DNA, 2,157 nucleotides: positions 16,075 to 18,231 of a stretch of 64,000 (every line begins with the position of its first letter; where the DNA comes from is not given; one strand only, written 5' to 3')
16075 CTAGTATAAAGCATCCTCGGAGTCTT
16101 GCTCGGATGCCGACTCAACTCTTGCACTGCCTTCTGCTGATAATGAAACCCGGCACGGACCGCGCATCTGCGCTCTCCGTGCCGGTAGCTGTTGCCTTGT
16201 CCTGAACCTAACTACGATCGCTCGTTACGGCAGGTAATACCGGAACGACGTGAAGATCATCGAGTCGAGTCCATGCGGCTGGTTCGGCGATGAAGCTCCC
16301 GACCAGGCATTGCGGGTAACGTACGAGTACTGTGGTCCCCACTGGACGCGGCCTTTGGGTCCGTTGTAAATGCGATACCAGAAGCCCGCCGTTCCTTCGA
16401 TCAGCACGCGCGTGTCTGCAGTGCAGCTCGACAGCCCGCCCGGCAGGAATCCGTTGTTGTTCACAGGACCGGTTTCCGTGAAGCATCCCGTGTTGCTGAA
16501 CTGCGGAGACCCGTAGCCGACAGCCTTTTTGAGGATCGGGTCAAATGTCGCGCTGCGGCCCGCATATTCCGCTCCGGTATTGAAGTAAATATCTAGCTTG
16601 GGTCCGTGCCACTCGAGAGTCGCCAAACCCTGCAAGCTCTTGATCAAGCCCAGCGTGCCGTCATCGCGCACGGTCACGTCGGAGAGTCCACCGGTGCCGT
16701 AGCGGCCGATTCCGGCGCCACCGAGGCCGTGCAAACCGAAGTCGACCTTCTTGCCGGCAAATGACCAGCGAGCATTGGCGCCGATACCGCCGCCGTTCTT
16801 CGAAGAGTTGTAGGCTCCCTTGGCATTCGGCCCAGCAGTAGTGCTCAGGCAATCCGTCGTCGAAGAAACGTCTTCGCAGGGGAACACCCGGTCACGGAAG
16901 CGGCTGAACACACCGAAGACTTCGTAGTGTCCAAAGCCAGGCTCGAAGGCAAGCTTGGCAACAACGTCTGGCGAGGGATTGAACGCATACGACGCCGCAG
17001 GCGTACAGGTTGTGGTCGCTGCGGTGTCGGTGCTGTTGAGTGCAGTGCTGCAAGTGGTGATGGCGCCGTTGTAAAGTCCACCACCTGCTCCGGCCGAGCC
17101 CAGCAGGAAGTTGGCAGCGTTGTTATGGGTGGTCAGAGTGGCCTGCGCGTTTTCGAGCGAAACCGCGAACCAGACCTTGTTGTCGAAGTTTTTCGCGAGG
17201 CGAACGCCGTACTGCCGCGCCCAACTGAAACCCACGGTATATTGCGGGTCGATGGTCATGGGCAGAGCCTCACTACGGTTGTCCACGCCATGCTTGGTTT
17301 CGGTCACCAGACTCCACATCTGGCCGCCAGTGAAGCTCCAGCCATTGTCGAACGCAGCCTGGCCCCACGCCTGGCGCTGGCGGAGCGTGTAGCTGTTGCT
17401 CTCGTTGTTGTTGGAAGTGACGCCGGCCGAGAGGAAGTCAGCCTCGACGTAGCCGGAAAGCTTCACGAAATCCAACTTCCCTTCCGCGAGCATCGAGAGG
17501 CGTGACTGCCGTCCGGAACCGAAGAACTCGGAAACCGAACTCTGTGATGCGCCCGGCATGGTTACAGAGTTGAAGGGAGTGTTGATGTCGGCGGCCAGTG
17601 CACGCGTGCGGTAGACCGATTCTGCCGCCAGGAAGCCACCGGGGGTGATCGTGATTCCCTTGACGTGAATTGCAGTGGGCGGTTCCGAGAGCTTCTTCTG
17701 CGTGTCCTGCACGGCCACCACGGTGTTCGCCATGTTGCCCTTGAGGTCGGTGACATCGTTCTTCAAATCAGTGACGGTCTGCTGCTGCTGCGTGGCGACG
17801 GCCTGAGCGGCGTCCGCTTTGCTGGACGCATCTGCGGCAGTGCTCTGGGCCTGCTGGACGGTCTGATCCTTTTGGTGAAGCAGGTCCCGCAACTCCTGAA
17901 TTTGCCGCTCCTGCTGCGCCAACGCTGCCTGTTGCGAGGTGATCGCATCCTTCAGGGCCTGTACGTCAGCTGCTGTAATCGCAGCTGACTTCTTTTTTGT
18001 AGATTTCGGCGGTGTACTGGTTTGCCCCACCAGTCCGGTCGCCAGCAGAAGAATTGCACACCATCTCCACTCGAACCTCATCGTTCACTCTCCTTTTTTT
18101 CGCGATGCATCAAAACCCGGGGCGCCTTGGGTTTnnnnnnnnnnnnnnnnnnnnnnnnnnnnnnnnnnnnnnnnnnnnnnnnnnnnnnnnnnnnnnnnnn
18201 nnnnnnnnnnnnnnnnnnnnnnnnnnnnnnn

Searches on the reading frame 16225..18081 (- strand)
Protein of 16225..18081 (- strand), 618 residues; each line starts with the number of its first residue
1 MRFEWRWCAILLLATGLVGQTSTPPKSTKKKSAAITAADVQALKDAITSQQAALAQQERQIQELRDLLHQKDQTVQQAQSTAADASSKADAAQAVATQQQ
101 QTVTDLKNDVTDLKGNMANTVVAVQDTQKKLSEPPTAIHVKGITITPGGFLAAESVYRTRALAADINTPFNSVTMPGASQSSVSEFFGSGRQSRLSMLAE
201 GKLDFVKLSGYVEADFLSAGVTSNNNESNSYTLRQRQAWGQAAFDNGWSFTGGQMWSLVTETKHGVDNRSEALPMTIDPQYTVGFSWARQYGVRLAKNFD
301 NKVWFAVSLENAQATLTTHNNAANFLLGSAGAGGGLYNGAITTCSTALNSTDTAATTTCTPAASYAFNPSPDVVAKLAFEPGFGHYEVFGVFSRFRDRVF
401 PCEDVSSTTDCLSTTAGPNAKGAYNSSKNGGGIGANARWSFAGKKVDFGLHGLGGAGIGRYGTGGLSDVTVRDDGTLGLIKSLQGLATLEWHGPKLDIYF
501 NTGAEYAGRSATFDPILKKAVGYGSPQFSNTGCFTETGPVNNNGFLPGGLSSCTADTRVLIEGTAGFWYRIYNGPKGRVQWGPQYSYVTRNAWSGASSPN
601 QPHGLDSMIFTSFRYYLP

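Call 5: search_protein_families(library=pfam, proteins=[window:16225-18081:-])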
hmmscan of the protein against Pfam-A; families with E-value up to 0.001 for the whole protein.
window:16225-18081:- (618 aa): 0 families

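Call 26: search_protein_families(library=pfam, proteins=[window:16225-18081:-], max_evalue=0.01)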
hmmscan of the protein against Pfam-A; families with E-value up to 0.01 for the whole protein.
window:16225-18081:- (618 aa): 3 families
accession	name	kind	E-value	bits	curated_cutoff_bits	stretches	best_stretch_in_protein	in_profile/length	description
PF06818.20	Fez1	-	0.0013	19.7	34.4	1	38-129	31-122/199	Fez1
PF12325.13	TMF_TATA_bd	-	0.0039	17.7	29.1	1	43-121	31-112/115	TATA element modulatory factor 1 TATA binding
PF14932.11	HAUS-augmin3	-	0.004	17.1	29.4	1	34-133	62-161/260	HAUS augmin-like complex subunit 3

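Call 40: search_protein_families(library=ncbifam, proteins=[window:16225-18081:-], max_evalue=0.00001)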
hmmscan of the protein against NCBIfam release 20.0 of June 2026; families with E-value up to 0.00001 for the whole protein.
window:16225-18081:- (618 aa): 0 families
